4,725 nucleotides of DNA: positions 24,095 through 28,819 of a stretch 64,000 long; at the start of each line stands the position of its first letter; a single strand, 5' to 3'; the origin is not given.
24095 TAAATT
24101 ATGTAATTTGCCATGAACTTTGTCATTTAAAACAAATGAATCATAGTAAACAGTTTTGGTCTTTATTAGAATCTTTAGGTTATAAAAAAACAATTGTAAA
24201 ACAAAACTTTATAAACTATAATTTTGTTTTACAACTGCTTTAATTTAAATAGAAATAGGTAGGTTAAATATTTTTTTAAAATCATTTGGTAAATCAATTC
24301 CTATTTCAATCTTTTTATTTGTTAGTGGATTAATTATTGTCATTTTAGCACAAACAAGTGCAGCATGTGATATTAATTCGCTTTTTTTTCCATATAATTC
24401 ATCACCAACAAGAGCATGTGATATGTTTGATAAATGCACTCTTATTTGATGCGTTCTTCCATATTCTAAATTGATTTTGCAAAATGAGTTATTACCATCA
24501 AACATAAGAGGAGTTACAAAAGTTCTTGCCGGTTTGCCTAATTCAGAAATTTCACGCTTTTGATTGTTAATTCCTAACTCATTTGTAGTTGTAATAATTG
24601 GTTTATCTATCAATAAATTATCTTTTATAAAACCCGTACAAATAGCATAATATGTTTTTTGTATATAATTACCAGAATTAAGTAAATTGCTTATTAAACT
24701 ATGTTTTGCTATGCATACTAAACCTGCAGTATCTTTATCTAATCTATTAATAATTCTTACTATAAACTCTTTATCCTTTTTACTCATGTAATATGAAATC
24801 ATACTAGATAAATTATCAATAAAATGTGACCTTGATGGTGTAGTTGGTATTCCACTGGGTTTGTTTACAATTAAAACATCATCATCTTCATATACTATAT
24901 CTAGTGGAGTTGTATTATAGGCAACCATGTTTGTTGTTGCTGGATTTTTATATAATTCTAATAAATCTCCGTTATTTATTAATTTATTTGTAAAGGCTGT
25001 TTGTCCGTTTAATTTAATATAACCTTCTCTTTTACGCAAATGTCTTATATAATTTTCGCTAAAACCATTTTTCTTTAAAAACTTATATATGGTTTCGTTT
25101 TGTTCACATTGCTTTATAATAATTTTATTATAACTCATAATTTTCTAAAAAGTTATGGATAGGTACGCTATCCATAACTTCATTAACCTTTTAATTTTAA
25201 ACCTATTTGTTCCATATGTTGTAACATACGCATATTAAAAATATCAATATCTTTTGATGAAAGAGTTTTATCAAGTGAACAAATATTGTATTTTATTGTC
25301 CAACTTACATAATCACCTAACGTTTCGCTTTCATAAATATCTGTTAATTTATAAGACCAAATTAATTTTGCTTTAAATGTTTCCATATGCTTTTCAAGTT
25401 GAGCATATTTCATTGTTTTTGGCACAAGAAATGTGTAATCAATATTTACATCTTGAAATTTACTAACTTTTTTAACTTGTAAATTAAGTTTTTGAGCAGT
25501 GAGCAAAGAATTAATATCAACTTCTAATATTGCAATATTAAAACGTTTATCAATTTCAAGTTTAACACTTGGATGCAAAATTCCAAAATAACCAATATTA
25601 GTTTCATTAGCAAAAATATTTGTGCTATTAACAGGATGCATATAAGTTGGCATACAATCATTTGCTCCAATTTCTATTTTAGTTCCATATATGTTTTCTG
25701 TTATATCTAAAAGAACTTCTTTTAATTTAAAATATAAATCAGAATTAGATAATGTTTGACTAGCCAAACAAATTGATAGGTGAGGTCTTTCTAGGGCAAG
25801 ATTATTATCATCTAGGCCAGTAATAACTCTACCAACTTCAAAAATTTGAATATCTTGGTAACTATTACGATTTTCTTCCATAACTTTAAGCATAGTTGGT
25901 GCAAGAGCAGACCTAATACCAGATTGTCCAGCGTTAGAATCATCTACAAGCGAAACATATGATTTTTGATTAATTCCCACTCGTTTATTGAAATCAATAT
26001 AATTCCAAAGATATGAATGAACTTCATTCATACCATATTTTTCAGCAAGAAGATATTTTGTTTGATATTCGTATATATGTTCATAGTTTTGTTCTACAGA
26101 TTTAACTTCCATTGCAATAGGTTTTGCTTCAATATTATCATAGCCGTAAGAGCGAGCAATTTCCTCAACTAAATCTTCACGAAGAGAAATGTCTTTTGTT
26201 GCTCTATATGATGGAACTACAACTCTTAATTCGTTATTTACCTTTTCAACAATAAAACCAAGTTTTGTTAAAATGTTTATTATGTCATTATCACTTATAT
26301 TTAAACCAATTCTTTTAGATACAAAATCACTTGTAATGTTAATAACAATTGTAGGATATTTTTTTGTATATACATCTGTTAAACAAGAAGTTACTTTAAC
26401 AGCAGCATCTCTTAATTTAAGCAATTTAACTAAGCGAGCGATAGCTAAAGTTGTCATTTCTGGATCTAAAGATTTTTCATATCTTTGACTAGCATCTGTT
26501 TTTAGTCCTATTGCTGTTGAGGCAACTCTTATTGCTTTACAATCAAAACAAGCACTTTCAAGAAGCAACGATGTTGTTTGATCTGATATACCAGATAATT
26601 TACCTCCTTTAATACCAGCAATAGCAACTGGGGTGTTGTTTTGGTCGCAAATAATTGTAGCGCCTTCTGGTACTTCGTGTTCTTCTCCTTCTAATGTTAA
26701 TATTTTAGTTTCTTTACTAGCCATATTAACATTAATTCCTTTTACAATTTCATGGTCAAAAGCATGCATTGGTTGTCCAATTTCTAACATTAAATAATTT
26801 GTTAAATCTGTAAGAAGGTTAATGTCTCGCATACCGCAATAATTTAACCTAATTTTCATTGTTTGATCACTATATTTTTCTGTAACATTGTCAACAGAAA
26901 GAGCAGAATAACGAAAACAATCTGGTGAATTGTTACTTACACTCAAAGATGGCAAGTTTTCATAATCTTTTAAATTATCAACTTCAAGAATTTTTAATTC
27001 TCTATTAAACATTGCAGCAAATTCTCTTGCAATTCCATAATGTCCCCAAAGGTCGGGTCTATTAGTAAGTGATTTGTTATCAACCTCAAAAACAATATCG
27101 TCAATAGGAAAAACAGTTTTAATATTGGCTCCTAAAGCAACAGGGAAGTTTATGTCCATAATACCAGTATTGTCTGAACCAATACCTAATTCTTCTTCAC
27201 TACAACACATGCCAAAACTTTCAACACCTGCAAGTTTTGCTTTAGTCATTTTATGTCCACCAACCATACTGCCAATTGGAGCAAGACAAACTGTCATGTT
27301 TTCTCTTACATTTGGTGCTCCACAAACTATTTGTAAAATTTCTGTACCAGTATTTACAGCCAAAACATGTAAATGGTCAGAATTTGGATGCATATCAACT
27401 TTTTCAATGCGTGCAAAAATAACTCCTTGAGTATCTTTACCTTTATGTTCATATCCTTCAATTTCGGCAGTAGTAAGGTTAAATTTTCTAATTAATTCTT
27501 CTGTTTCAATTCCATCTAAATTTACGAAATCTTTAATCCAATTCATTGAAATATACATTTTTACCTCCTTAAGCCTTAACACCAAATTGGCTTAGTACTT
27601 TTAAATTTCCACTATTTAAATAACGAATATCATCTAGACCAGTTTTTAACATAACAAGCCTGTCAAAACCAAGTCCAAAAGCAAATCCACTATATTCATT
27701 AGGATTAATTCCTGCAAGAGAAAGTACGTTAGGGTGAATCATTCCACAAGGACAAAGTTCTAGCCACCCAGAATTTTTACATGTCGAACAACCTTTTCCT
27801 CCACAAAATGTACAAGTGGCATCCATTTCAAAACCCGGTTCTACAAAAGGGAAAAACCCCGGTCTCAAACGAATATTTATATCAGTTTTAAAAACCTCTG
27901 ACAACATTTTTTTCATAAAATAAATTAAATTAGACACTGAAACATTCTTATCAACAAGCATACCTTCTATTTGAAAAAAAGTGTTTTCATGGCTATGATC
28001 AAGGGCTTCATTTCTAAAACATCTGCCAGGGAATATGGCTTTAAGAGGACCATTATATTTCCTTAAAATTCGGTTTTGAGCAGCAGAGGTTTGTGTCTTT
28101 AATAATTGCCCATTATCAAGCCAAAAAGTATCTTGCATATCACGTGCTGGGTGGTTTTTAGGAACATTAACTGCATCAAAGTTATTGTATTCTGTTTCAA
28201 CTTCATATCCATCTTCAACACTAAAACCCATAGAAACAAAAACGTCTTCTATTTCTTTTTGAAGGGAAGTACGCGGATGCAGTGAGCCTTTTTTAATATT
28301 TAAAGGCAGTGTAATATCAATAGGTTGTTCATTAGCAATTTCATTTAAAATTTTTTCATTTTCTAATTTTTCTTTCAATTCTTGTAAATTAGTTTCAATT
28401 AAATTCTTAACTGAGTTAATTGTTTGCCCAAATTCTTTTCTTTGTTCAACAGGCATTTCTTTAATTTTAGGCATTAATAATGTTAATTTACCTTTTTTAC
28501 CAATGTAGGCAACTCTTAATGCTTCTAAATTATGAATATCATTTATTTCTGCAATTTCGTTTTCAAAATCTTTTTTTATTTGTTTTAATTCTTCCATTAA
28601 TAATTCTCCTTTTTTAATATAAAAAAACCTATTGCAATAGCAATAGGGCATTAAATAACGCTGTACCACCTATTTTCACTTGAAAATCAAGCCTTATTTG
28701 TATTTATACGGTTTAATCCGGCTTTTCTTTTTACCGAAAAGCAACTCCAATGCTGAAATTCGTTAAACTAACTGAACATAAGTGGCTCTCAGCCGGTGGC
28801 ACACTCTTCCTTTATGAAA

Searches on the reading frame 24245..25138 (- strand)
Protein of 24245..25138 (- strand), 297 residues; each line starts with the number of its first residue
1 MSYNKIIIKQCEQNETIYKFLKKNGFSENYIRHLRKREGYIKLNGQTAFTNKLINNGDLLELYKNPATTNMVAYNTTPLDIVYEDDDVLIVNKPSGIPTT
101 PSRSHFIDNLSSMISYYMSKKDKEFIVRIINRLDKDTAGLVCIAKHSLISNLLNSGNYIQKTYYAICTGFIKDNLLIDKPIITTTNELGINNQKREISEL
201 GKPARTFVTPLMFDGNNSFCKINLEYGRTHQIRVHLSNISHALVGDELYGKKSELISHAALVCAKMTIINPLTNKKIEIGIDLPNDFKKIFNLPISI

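Call 52: search_protein_families(library=pfam, proteins=[window:24245-25138:-], max_evalue=0.000001)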
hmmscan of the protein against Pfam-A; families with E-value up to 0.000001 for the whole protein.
window:24245-25138:- (297 aa): 1 family
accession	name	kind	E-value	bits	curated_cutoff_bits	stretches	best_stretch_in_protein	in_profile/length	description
PF00849.27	PseudoU_synth_2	-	5.5e-27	95.3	26.8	1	87-237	1-151/152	RNA pseudouridylate synthase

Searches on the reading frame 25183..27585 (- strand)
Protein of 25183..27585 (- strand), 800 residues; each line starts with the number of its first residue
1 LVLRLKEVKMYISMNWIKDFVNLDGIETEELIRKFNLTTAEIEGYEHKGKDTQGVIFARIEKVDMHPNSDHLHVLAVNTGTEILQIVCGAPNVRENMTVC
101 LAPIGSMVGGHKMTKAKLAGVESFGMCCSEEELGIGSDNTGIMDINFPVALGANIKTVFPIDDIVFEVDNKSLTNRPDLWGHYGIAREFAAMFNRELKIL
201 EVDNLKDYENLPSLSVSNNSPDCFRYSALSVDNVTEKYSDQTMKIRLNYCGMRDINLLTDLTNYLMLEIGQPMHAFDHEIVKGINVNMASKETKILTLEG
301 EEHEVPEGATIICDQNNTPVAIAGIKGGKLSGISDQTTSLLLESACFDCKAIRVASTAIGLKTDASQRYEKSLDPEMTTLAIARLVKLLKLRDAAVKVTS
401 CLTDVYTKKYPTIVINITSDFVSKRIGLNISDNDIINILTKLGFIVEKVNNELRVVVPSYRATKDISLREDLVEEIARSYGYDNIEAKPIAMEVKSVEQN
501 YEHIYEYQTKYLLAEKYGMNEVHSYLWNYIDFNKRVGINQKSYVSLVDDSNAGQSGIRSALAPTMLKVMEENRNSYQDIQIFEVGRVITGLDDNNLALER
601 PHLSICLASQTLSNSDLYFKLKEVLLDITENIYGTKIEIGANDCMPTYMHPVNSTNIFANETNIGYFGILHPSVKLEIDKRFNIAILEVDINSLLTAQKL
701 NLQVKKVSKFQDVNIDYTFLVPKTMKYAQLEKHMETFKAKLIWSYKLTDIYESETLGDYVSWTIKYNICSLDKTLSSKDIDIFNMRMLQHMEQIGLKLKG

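Call 52: search_protein_families(library=pfam, proteins=[window:25183-27585:-], max_evalue=0.000001)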
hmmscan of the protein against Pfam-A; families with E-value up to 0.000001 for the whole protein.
window:25183-27585:- (800 aa): 5 families
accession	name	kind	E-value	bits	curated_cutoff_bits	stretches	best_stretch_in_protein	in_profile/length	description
PF03483.22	B3_4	-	3.3e-48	164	29.3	1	223-390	2-170/174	B3/4 domain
PF17759.6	tRNA_synthFbeta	-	2.5e-20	73.3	22.4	1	487-690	3-213/214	Phenylalanyl tRNA synthetase beta chain CLM domain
PF03484.21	B5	-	1.9e-18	66.9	28.6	1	415-482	1-67/67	tRNA synthetase B5 domain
PF01588.26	tRNA_bind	-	1.8e-17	63.6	27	1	56-152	2-94/96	Putative tRNA binding domain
PF03147.19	FDX-ACB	-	5.4e-11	43.2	31.1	1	708-797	1-92/94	Ferredoxin-fold anticodon binding domain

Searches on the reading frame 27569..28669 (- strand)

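Call 52: search_protein_families(library=pfam, proteins=[window:27569-28669:-], max_evalue=0.000001)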
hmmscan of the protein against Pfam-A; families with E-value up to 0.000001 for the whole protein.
window:27569-28669:- (366 aa): 2 families
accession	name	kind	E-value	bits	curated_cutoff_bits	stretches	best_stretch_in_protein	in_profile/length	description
PF01409.25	tRNA-synt_2d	-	3.9e-86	289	19.8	1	117-362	2-246/246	tRNA synthetases class II core domain (F)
PF02912.23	Phe_tRNA-synt_N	-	4.5e-20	71.8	22.3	1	44-107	2-65/69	Aminoacyl tRNA synthetase class II, N-terminal domain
